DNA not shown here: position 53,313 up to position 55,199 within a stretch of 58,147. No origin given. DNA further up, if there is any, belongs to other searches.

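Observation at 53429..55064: Radical SAM/SPASM enzyme with a large unknown N-terminal domain, apparently leaderless and translationally coupled to merR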

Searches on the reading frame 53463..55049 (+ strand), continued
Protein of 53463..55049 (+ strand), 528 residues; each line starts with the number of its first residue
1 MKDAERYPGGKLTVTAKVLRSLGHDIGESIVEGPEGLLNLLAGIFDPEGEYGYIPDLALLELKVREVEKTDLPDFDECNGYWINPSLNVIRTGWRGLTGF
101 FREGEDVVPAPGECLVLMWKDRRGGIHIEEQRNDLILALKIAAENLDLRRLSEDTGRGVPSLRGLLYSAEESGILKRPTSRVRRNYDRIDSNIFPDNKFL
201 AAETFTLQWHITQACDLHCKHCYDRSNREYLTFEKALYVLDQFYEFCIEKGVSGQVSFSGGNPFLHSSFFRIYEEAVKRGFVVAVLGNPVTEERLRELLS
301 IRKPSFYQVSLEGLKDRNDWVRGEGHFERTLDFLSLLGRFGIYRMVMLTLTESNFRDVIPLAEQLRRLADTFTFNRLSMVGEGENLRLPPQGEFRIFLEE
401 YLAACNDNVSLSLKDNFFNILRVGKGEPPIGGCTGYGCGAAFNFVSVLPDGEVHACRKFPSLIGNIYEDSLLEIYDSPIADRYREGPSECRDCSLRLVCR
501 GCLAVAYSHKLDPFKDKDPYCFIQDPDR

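Call 24: find_homologous_proteins(query=window:53463-55049:+, max_evalue=1e-30)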
Query window:53463-55049:+ (528 aa): 3211 proteins with E <= 1e-30 among 8000 candidates; the best 120 are listed.
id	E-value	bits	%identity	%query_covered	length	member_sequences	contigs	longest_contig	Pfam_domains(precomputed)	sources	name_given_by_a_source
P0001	0.0e+0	1234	100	100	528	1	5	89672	PF13186.12,PF04055.28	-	-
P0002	0.0e+0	1083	88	100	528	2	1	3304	PF13186.12,PF04055.28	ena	-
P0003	7.1e-189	647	60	90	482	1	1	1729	PF13186.12,PF04055.28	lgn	-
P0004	3.6e-172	592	59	84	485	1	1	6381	PF13186.12,PF04055.28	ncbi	ncbi:MAG: selenobiotic family peptide radical SAM maturase, partial [Nitrospirae bacterium]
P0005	2.3e-162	560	53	90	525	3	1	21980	PF13186.12,PF04055.28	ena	-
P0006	1.5e-158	547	52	89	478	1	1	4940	PF13186.12,PF04055.28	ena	-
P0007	1.7e-158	547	53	90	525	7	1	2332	PF13186.12,PF04055.28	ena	-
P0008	6.0e-158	545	54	85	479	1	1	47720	PF13186.12,PF04055.28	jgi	jgi:selenobiotic family peptide radical SAM maturase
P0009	1.4e-157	544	48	99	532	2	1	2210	PF04055.28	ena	-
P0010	1.9e-156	540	50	93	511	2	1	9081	PF13186.12,PF04055.28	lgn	-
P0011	3.0e-156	539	51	89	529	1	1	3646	PF13186.12,PF04055.28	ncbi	-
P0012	4.8e-156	539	52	93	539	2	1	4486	PF13186.12,PF04055.28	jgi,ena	-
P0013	7.4e-156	538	49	98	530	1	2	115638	PF13186.12,PF04055.28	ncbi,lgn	-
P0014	4.7e-155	535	51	89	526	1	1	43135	PF13186.12,PF04055.28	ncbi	-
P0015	5.4e-155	535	47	98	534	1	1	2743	PF13186.12,PF04055.28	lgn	-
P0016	1.2e-154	534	48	98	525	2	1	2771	PF13186.12,PF04055.28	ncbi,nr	ncbi:MAG: selenobiotic family peptide radical SAM maturase [Nitrospirae bacterium]|nr:MAG: selenobio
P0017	9.5e-154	531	52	91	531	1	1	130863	PF13186.12,PF04055.28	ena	-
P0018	1.2e-153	531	51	93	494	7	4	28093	PF13186.12,PF04055.28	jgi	-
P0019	6.5e-153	528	50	98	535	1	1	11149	PF13186.12,PF04055.28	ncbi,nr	ncbi:MAG: selenobiotic family peptide radical SAM maturase [Nitrospiraceae bacterium]|nr:selenobioti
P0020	6.8e-153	528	49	94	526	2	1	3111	PF13186.12,PF04055.28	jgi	jgi:selenobiotic family peptide radical SAM maturase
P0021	9.3e-153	528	48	95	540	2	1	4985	PF13186.12,PF04055.28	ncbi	-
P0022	9.9e-153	528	49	93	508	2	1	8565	PF04055.28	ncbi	-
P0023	1.2e-152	528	49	93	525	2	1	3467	PF13186.12,PF04055.28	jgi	jgi:selenobiotic family peptide radical SAM maturase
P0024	1.7e-152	527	52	89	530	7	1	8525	PF13186.12,PF04055.28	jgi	jgi:selenobiotic family peptide radical SAM maturase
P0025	2.3e-152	527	49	91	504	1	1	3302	PF13186.12,PF04055.28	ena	-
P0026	2.6e-152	526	50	98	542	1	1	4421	PF13186.12,PF04055.28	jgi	jgi:selenobiotic family peptide radical SAM maturase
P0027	3.1e-152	526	47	98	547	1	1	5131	PF04055.28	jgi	jgi:selenobiotic family peptide radical SAM maturase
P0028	3.4e-152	526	49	95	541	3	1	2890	PF13186.12,PF04055.28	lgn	-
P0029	3.5e-152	526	49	94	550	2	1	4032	PF13186.12,PF04055.28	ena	-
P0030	4.1e-152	526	53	89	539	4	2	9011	PF13186.12,PF04055.28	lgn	-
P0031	5.3e-152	525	52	89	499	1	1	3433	PF13186.12,PF04055.28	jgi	jgi:selenobiotic family peptide radical SAM maturase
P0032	5.5e-152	525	49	93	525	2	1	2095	PF13186.12,PF04055.28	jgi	jgi:selenobiotic family peptide radical SAM maturase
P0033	5.7e-152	525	50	93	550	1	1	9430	PF13186.12,PF04055.28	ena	-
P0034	5.7e-152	525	49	93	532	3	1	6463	PF13186.12,PF04055.28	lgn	-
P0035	9.6e-152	525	51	93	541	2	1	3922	PF13186.12,PF04055.28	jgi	-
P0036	1.2e-151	524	49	94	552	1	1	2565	PF13186.12,PF04055.28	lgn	-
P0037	1.2e-151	524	50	93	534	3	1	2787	PF13186.12,PF04055.28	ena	-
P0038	1.7e-151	524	51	89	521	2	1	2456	PF13186.12,PF04055.28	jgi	jgi:selenobiotic family peptide radical SAM maturase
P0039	1.8e-151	524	50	94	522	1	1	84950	PF13186.12,PF04055.28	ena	-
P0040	2.0e-151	523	50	90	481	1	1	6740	PF13186.12,PF04055.28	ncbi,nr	ncbi:MAG: thio(seleno)oxazole modification radical SAM maturase SbtM [Syntrophales bacterium]|nr:thi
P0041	2.2e-151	523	49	90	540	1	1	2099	PF13186.12,PF04055.28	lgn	-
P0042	2.3e-151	523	50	89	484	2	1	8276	PF13186.12,PF04055.28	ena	-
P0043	2.3e-151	523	52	90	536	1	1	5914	PF13186.12,PF04055.28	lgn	-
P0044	3.4e-151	523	50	90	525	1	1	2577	PF13186.12,PF04055.28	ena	-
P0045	4.1e-151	522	51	93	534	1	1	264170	PF13186.12,PF04055.28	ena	-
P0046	4.5e-151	522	52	90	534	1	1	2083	PF13186.12,PF04055.28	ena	-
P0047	4.5e-151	522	51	93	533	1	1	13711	PF13186.12,PF04055.28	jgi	-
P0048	5.8e-151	522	50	92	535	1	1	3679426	PF13186.12,PF04055.28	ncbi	ncbi:thio(seleno)oxazole modification radical SAM maturase SbtM [Thiovibrio sp. JS02]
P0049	7.7e-151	522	52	90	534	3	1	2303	PF13186.12,PF04055.28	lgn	-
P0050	8.1e-151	521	49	94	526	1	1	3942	PF13186.12,PF04055.28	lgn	-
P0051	1.3e-150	521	49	94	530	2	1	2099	PF13186.12,PF04055.28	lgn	-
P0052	1.3e-150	521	51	90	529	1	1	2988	PF13186.12,PF04055.28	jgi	-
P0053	1.4e-150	521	48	93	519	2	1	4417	PF13186.12,PF04055.28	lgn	-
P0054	1.8e-150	520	50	89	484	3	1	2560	PF13186.12,PF04055.28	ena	-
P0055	1.9e-150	520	49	94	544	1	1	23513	PF13186.12,PF04055.28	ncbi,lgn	ncbi:MAG: thio(seleno)oxazole modification radical SAM maturase SbtM [Syntrophobacteraceae bacterium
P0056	1.9e-150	520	48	93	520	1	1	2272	PF13186.12,PF04055.28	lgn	-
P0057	2.2e-150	520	50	97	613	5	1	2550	PF13186.12,PF04055.28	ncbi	ncbi:MAG: thio(seleno)oxazole modification radical SAM maturase SbtM [Thermodesulfovibrionales bacte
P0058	2.3e-150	520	48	93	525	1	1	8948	PF13186.12,PF04055.28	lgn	-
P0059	4.3e-150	519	49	91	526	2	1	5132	PF13186.12,PF04055.28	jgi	jgi:selenobiotic family peptide radical SAM maturase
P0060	4.9e-150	519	49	89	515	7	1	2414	PF13186.12,PF04055.28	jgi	jgi:selenobiotic family peptide radical SAM maturase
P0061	5.0e-150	519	50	93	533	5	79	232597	PF13186.12,PF04055.28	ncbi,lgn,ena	-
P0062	5.4e-150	519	51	93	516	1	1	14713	PF13186.12,PF04055.28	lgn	-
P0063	5.6e-150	519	48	95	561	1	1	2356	PF13186.12,PF04055.28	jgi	-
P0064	6.0e-150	519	51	90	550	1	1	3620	PF13186.12,PF04055.28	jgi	jgi:selenobiotic family peptide radical SAM maturase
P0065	6.8e-150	518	48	94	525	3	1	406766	PF13186.12,PF04055.28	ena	-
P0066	8.3e-150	518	50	90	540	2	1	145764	PF13186.12,PF04055.28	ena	-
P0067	1.2e-149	518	48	99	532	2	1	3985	PF13186.12,PF04055.28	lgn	-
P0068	1.3e-149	518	48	93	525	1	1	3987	PF13186.12,PF04055.28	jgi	jgi:selenobiotic family peptide radical SAM maturase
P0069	1.5e-149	517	50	89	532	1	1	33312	PF13186.12,PF04055.28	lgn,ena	-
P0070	1.6e-149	517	47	98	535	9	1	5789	PF13186.12,PF04055.28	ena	-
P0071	1.7e-149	517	49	89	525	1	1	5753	PF13186.12,PF04055.28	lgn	-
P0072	1.7e-149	517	49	93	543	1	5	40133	PF13186.12,PF04055.28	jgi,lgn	jgi:selenobiotic family peptide radical SAM maturase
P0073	1.8e-149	517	50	93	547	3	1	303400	PF13186.12,PF04055.28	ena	-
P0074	1.9e-149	517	48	93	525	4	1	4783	PF13186.12,PF04055.28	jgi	jgi:selenobiotic family peptide radical SAM maturase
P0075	2.0e-149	517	49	90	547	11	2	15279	PF13186.12,PF04055.28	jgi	-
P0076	2.3e-149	517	48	93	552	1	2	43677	PF13186.12,PF04055.28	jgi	jgi:selenobiotic family peptide radical SAM maturase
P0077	2.4e-149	517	51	90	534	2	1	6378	PF13186.12,PF04055.28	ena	-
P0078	2.5e-149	517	48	91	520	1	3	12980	PF13186.12,PF04055.28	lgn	-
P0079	2.8e-149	516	51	90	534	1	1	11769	PF13186.12,PF04055.28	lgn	-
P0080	2.9e-149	516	50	90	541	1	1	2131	PF13186.12,PF04055.28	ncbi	-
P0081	3.3e-149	516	47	95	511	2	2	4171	PF13186.12,PF04055.28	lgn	-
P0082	3.4e-149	516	50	91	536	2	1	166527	PF13186.12,PF04055.28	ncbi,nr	ncbi:MAG: selenobiotic family peptide radical SAM maturase [Nitrospirae bacterium]|nr:selenobiotic f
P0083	3.4e-149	516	51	90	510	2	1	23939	PF13186.12,PF04055.28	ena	-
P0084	3.5e-149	516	49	90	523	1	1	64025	PF13186.12,PF04055.28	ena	-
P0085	3.9e-149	516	52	89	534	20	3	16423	PF13186.12,PF04055.28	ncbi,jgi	ncbi:MAG TPA: thio(seleno)oxazole modification radical SAM maturase SbtM [Desulfurivibrionaceae bact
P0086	4.1e-149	516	49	89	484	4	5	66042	PF13186.12,PF04055.28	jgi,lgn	jgi:selenobiotic family peptide radical SAM maturase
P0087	4.2e-149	516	52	89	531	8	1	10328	PF13186.12,PF04055.28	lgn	-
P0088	4.5e-149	516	47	93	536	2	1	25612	PF13186.12,PF04055.28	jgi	jgi:selenobiotic family peptide radical SAM maturase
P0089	4.5e-149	516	47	97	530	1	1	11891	PF13186.12,PF04055.28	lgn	-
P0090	4.7e-149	516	50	90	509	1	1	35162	PF13186.12,PF04055.28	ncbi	-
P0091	4.7e-149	516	48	89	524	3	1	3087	PF13186.12,PF04055.28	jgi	-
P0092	4.8e-149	516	50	93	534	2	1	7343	PF13186.12,PF04055.28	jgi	jgi:selenobiotic family peptide radical SAM maturase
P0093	4.8e-149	516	52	90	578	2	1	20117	PF13186.12,PF04055.28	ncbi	-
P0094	5.0e-149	516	51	93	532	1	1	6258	PF13186.12,PF04055.28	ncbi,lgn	-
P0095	5.8e-149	515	49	94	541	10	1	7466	PF13186.12,PF04055.28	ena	-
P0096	8.3e-149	515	49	92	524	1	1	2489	PF13186.12,PF04055.28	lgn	-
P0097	8.6e-149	515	48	92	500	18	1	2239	PF13186.12,PF04055.28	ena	-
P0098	8.7e-149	515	47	98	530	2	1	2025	PF13186.12,PF04055.28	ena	-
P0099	8.9e-149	515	51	89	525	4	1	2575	PF13186.12,PF04055.28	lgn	-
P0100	9.0e-149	515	46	98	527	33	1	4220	PF13186.12,PF04055.28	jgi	jgi:selenobiotic family peptide radical SAM maturase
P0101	1.0e-148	515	48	93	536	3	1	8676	PF13186.12,PF04055.28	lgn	-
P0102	1.0e-148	515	51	92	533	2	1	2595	PF13186.12,PF04055.28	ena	-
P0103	1.1e-148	514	48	93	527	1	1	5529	PF13186.12,PF04055.28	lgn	-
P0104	1.1e-148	514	50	92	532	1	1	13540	PF13186.12,PF04055.28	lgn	-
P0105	1.2e-148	514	46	95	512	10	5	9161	PF13186.12,PF04055.28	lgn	-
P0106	1.2e-148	514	50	91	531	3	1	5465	PF13186.12,PF04055.28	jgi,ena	-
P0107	1.4e-148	514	50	90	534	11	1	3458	PF13186.12,PF04055.28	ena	-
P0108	1.4e-148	514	50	90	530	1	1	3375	PF13186.12,PF04055.28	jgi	jgi:selenobiotic family peptide radical SAM maturase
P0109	1.4e-148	514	49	94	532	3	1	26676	PF13186.12,PF04055.28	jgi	jgi:selenobiotic family peptide radical SAM maturase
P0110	1.5e-148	514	51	89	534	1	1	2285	PF13186.12,PF04055.28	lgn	-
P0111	1.6e-148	514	50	94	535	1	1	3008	PF13186.12,PF04055.28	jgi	jgi:selenobiotic family peptide radical SAM maturase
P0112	1.7e-148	514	49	93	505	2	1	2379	PF13186.12,PF04055.28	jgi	jgi:selenobiotic family peptide radical SAM maturase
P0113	1.8e-148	514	49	89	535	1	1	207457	PF13186.12,PF04055.28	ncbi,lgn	-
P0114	1.8e-148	514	49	93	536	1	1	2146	PF13186.12,PF04055.28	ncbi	-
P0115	2.0e-148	514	48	93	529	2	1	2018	PF13186.12,PF04055.28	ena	-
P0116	2.1e-148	514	50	89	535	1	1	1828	PF13186.12,PF04055.28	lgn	-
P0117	2.2e-148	513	48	90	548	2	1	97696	PF13186.12,PF04055.28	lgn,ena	-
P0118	2.2e-148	513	48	96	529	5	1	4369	PF13186.12,PF04055.28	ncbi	-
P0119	2.3e-148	513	49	90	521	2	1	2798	PF13186.12,PF04055.28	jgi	jgi:selenobiotic family peptide radical SAM maturase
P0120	2.3e-148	513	49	93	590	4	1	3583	PF13186.12,PF04055.28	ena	-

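Call 25: find_encoding_contigs(protein=P0002, flank=10000, max_places=2)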
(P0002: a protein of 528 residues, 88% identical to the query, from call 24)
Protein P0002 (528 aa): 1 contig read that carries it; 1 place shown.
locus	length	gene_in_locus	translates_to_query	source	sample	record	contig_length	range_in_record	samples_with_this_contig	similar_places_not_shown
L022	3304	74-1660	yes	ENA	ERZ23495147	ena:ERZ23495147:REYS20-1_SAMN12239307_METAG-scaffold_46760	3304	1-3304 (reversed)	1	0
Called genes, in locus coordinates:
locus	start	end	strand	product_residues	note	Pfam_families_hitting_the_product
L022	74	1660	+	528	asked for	PF04055:Radical_SAM, PF13186:SPASM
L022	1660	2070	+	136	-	PF00376:MerR, PF13411:MerR_1, PF09278:MerR-DNA-bind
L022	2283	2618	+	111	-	PF02411:MerT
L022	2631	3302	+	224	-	?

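Call 26: find_encoding_contigs(protein=P0005, flank=8000, max_places=2)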
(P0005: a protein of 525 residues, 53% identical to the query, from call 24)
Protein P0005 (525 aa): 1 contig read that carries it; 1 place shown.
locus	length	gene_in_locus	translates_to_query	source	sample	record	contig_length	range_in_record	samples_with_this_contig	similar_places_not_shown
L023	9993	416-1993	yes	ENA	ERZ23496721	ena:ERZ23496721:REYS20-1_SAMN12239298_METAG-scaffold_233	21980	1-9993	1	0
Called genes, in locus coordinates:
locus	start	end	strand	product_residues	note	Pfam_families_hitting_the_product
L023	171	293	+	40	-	PF27804:GSU1558_StbA-like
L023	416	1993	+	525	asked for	PF04055:Radical_SAM, PF13186:SPASM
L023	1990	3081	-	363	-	PF04055:Radical_SAM, PF06969:HemN_C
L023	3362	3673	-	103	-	PF01127:Sdh_cyt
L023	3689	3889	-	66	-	PF01127:Sdh_cyt (faint)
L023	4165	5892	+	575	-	PF00890:FAD_binding_2, PF01266:DAO, PF03486:HI0933_like (faint), PF07992:Pyr_redox_2 (faint), PF02910:Succ_DH_flav_C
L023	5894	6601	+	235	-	PF13085:Fer2_3, PF13746:Fer4_18 (faint), PF13237:Fer4_10, PF12838:Fer4_7, PF13183:Fer4_8, PF13484:Fer4_16 (weak), PF13534:Fer4_17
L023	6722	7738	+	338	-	PF00670:AdoHcyase_NAD (faint), PF02826:2-Hacid_dh_C, PF03446:NAD_binding_2 (weak), PF03807:F420_oxidored (weak), PF07991:KARI_N, PF01450:KARI_C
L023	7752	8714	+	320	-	PF13485:Peptidase_MA_2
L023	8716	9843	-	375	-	PF00278:Orn_DAP_Arg_deC, PF02784:Orn_Arg_deC_N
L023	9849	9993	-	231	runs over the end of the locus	-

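Call 27: find_encoding_contigs(protein=P0008, flank=8000, max_places=2)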
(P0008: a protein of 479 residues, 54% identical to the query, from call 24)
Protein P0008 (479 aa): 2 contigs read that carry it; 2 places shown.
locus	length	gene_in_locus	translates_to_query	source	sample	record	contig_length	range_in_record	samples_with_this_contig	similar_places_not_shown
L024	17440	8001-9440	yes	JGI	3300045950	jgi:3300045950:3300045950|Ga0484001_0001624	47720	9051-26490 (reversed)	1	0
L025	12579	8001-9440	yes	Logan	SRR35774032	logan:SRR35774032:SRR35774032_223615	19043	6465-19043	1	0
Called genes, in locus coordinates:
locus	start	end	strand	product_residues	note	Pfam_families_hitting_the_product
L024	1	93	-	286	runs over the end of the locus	PF00582:Usp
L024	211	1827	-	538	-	PF14522:Cytochrome_C7 (faint), PF14537:Cytochrom_c3_2 (faint), PF22113:Mtrc-MtrF_II-IV_dom (faint), PF09699:Paired_CXXCH_1 (faint), PF13435:Cytochrome_C554 (faint)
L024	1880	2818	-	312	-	PF01545:Cation_efflux, PF16916:ZT_dimer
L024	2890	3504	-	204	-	-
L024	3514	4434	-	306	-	PF01564:Spermine_synth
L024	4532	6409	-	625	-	PF00890:FAD_binding_2 (faint), PF01266:DAO (weak), PF13450:NAD_binding_8 (weak)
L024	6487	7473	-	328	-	PF20229:ChrB_N, PF09828:ChrB_C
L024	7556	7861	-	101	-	-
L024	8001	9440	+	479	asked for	PF04055:Radical_SAM, PF13186:SPASM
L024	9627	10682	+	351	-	PF07719:TPR_2 (faint), PF14559:TPR_19 (weak), PF13485:Peptidase_MA_2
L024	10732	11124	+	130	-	PF05168:HEPN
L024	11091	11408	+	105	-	PF01909:NTP_transf_2, PF18765:Polbeta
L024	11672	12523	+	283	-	PF01435:Peptidase_M48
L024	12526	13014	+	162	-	PF00731:AIRC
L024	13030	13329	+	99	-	PF13453:Zn_ribbon_TFIIB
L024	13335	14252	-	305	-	PF00126:HTH_1, PF03466:LysR_substrate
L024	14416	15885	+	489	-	PF00289:Biotin_carb_N, PF02655:ATP-grasp_3 (weak), PF02786:CPSase_L_D2, PF02222:ATP-grasp, PF07478:Dala_Dala_lig_C, PF02785:Biotin_carb_C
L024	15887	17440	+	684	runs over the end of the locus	PF00682:HMGL-like (faint), PF02436:PYC_OADA, PF00364:Biotin_lipoyl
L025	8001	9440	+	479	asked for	PF04055:Radical_SAM, PF13186:SPASM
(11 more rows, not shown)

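Call 28: find_encoding_contigs(protein=P0082, flank=8000, max_places=2)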
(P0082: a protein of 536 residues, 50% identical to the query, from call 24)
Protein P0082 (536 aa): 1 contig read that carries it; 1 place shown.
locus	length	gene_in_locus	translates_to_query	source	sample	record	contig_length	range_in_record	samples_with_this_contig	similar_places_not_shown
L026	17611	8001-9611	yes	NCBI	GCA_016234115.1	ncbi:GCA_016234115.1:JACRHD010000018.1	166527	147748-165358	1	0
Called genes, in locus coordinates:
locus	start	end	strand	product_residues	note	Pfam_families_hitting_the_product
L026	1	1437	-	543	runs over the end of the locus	PF01656:CbiA, PF13500:AAA_26, PF07685:GATase_3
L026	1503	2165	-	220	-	PF00300:His_Phos_1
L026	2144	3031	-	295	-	PF02654:CobS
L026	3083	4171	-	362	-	PF02277:DBI_PRT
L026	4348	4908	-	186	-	PF02283:CobU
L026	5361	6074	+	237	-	PF01209:Ubie_methyltran, PF13847:Methyltransf_31, PF08241:Methyltransf_11, PF08242:Methyltransf_12, PF13649:Methyltransf_25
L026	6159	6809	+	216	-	PF02527:GidB, PF13847:Methyltransf_31 (weak)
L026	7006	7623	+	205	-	PF02441:Flavoprotein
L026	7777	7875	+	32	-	PF27804:GSU1558_StbA-like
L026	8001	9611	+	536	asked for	PF04055:Radical_SAM, PF13186:SPASM (weak)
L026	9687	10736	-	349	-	PF00072:Response_reg, PF13487:HD_5, PF01966:HD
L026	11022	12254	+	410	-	PF00682:HMGL-like, PF22617:HCS_D2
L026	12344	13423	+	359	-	PF00180:Iso_dh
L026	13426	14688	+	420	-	PF01595:CNNM, PF00571:CBS, PF03471:CorC_HlyC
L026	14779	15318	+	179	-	PF14235:DUF4337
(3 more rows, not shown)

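Call 34: find_related_loci(query=window:53463-55049:+, collection=metagenome_contigs, flank=8000)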
Query window:53463-55049:+ (528 aa) in metagenome_contigs; peptide patterns used: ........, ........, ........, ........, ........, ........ (x = any residue, [..] = any of these).
127 stretches matched a pattern; 21 encode a relative of the query (tblastn E <= 1e-3); 21 distinct loci.
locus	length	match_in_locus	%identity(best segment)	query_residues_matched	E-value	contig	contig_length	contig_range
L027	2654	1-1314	53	91-527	4e-153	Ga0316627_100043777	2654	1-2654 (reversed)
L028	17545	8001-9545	44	20-524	1e-141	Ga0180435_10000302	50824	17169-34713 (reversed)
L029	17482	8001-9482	48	33-523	8e-138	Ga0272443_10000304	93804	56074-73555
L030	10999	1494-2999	48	20-523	3e-137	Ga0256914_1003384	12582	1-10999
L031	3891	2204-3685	48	33-523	4e-140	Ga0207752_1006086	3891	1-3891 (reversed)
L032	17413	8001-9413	51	51-522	2e-136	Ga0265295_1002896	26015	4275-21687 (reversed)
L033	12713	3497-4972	49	40-522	6e-134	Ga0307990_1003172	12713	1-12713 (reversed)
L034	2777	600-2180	45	6-524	1e-139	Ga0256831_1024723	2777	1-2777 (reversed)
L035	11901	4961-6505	43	19-523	8e-133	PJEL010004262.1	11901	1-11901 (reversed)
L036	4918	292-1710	48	49-522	2e-133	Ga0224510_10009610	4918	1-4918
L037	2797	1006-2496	45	34-525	1e-132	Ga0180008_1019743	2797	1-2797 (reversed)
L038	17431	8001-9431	46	53-524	4e-126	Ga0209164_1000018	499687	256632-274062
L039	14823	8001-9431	46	53-524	3e-126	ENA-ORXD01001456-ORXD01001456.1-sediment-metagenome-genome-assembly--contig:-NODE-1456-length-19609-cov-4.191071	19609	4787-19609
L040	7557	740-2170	46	53-524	3e-126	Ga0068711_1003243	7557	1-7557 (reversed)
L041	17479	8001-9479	45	34-525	4e-124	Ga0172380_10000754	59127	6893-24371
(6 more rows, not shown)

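Call 39: search_solved_structures(query=A1, max_evalue=0.01)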
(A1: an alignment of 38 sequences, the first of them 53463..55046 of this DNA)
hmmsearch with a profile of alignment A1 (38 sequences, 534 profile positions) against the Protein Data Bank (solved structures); distinct sequences matched with E-value up to 0.01: 7.
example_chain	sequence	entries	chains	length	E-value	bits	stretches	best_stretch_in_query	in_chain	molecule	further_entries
6efn_A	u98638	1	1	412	3.1e-13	52.6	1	215-485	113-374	Sporulation killing factor maturation protein SkfB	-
5wgg_A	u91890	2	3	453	1.1e-10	44.2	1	212-525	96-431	Radical SAM domain protein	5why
2yx0_A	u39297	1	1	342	1.2e-07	34.2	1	263-371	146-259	radical sam enzyme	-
5v1q_A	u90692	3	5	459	2.8e-07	33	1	222-515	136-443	Radical SAM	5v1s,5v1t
7vob_C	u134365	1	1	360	3.7e-05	26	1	246-373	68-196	Cytosylglucuronate decarboxylase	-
7voc_C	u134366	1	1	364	3.8e-05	26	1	246-373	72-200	Cytosylglucuronate decarboxylase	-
9dfu_A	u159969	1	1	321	0.0042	19.2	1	215-278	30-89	Radical SAM core domain-containing protein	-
